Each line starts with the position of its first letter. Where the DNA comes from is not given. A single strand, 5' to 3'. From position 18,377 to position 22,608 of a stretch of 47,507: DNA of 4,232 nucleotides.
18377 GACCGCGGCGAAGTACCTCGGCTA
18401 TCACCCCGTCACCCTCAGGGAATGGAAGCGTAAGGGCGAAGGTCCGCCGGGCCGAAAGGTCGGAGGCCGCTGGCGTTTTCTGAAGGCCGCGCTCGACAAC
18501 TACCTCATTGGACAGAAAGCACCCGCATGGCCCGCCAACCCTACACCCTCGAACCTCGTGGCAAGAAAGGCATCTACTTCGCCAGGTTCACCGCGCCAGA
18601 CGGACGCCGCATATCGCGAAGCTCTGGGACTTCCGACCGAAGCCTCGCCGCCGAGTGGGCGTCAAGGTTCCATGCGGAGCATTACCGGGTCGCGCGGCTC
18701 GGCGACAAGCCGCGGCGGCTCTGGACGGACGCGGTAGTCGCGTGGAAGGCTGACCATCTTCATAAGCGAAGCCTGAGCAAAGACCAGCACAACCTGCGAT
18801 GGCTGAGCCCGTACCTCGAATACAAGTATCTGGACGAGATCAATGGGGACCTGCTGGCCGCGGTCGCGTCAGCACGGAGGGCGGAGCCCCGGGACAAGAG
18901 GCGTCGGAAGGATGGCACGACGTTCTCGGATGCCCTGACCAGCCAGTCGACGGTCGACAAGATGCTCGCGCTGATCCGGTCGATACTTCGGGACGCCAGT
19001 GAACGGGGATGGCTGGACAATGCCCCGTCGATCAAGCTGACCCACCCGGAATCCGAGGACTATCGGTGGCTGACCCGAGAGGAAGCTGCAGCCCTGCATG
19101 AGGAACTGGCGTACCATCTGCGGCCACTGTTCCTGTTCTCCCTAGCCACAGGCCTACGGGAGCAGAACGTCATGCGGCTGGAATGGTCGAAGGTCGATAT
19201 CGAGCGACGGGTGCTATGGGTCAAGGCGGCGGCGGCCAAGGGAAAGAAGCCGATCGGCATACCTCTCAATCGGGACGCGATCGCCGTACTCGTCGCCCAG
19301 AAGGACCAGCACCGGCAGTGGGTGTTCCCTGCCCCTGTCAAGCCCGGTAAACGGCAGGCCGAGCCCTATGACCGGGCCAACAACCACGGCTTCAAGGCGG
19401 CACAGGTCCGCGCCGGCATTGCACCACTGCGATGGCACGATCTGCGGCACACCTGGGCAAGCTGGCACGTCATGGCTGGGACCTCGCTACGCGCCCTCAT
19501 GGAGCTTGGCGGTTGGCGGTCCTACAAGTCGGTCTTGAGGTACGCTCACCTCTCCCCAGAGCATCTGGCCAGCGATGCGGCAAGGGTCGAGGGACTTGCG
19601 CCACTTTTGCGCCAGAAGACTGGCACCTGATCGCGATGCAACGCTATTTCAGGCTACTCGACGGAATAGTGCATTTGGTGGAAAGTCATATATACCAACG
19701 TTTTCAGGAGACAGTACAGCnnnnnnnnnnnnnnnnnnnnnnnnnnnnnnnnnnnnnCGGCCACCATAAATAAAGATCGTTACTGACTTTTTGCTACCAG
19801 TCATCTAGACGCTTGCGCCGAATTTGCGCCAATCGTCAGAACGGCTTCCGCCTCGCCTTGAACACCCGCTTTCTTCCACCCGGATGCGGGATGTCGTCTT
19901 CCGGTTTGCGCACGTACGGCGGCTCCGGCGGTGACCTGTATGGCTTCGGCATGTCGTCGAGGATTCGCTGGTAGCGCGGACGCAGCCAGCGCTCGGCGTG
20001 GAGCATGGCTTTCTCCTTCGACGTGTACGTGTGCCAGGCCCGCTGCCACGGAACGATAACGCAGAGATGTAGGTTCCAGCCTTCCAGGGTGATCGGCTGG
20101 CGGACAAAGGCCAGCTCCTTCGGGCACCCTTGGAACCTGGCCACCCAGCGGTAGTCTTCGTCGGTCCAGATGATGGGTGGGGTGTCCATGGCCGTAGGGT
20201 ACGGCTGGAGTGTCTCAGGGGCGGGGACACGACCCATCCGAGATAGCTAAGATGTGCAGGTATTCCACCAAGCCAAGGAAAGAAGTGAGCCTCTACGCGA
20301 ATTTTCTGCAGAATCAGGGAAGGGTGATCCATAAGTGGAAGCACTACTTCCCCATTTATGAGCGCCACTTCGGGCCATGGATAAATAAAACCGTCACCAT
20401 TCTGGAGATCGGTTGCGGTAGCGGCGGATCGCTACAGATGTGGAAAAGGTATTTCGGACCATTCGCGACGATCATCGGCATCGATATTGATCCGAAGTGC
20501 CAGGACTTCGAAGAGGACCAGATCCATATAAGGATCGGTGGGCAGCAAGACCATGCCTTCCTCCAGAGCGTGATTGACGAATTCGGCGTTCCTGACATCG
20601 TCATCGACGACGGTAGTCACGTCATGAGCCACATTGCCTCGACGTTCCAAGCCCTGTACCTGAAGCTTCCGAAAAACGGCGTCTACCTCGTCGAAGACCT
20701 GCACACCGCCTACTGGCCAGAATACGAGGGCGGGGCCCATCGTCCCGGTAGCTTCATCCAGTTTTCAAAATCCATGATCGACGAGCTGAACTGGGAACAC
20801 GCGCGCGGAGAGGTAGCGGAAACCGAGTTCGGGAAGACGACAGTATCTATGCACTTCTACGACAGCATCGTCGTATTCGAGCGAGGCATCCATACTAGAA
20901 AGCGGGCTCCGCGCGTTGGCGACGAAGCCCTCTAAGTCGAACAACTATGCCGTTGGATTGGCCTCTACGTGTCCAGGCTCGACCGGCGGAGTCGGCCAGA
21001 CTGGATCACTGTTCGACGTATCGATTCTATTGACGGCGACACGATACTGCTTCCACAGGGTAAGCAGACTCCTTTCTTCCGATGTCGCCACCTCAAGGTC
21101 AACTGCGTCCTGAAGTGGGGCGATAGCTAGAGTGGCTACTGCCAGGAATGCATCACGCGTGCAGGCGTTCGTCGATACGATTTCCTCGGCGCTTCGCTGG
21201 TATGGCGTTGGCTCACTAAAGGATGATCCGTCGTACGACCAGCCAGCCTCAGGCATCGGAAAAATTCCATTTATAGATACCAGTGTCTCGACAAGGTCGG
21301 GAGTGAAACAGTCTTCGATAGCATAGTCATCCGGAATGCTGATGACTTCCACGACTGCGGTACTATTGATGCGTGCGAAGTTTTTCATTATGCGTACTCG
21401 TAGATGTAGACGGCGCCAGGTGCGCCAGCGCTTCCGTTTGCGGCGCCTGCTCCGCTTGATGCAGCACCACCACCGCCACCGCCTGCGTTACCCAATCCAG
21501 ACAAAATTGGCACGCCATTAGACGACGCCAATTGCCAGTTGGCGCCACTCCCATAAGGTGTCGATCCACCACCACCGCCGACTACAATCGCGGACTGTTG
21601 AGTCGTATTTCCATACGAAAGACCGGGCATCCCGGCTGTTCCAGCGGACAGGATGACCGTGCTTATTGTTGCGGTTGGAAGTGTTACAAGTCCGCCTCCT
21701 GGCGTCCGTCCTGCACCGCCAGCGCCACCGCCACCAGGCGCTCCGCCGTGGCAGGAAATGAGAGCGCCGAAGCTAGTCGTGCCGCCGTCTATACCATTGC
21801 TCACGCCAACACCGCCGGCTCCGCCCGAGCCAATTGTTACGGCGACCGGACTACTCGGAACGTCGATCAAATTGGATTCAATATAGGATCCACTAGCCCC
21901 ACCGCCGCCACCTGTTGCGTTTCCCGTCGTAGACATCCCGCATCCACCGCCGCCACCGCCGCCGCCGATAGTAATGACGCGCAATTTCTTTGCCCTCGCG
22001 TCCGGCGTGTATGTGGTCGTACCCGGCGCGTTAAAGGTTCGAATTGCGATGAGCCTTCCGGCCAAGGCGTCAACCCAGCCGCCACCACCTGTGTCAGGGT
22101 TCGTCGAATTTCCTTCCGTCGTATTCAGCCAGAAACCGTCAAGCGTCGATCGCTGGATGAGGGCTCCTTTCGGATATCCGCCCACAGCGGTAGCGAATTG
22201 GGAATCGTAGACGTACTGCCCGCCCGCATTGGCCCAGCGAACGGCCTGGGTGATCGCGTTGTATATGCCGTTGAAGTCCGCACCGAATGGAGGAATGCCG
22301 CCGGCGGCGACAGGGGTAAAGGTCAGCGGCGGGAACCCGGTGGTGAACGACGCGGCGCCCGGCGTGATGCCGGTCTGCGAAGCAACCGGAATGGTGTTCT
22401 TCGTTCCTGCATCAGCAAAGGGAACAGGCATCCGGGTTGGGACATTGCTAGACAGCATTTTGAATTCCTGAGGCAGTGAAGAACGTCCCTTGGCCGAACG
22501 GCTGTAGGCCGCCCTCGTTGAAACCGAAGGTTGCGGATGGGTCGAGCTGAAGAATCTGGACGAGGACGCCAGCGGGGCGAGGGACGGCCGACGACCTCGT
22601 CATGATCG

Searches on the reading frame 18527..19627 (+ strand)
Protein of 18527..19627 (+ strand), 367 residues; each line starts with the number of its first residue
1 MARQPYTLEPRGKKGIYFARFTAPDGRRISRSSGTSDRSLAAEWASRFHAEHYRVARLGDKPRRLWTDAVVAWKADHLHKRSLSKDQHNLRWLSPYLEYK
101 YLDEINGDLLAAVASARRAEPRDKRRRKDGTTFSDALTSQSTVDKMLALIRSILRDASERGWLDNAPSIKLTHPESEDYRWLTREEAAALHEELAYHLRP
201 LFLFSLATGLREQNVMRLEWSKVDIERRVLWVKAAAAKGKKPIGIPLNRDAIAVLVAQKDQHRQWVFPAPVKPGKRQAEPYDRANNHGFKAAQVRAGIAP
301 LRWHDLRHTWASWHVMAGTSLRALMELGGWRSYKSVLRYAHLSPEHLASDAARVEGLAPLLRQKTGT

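Call 50: search_protein_families(library=pfam, proteins=[window:18527-19627:+], max_evalue=0.001)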
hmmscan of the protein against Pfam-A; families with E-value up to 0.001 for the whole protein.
window:18527-19627:+ (367 aa): 1 family
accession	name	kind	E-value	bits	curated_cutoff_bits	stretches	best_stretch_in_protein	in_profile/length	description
PF00589.27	Phage_integrase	-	3.3e-26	92.5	27.1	1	181-345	2-171/172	Phage integrase family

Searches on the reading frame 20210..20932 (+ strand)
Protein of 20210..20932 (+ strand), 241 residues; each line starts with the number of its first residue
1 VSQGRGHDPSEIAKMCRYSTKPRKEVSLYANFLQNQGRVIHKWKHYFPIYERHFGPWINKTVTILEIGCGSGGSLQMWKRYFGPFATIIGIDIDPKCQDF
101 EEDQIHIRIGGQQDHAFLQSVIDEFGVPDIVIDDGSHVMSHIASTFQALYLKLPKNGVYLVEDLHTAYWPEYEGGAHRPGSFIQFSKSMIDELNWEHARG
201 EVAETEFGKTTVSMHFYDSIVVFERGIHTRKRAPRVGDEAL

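Call 50: search_protein_families(library=pfam, proteins=[window:20210-20932:+], max_evalue=0.001)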
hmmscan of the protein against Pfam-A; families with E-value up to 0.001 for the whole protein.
window:20210-20932:+ (241 aa): 4 families
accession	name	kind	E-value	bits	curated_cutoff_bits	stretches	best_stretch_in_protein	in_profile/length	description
PF13847.12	Methyltransf_31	-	7.4e-06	26.2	27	1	59-165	2-113/145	Methyltransferase domain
PF13489.12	Methyltransf_23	-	4e-05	23.8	27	1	54-168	16-122/164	Methyltransferase domain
PF08242.18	Methyltransf_12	-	6.5e-05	24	30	1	65-142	1-78/98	Methyltransferase domain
PF13649.12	Methyltransf_25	-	9e-05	23.5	27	1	64-99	1-35/97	Methyltransferase domain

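Call 84: search_protein_families(library=padloc, proteins=[window:20210-20932:+], max_evalue=0.001)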
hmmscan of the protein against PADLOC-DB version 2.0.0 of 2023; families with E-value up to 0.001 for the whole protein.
window:20210-20932:+ (241 aa): 1 family
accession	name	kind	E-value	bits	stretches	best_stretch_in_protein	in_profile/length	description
PDLC04134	mad2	-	9.8e-08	29.2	1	59-169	290-402/492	mads_2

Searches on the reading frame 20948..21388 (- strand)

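Call 76: search_protein_families(library=pfam, proteins=[window:20948-21388:-], max_evalue=0.01)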
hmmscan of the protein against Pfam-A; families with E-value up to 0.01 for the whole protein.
window:20948-21388:- (147 aa): 1 family
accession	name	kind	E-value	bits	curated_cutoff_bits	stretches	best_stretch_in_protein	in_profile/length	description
PF02413.22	Caudo_TAP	-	3.2e-20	73.1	22.1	1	45-135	37-130/131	Caudovirales tail fibre assembly protein, lambda gpK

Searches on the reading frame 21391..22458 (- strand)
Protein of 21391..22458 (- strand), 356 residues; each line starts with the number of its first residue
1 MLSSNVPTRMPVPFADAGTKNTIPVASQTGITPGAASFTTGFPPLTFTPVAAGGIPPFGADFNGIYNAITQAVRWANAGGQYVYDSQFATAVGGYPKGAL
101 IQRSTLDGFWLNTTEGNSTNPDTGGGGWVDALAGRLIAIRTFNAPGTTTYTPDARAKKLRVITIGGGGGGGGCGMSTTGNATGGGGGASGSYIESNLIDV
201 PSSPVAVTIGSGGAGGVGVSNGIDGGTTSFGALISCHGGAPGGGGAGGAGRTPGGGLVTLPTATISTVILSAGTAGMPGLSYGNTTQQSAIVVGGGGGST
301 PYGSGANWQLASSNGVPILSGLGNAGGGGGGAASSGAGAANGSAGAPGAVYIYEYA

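Call 50: search_protein_families(library=pfam, proteins=[window:21391-22458:-], max_evalue=0.001)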
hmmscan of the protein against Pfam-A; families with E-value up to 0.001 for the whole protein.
window:21391-22458:- (356 aa): 1 family
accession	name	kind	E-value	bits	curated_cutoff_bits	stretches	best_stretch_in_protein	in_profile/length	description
PF21722.4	Gly_rich_2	-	1.5e-13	51.7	24.3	1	145-353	3-224/226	Glycine-rich domain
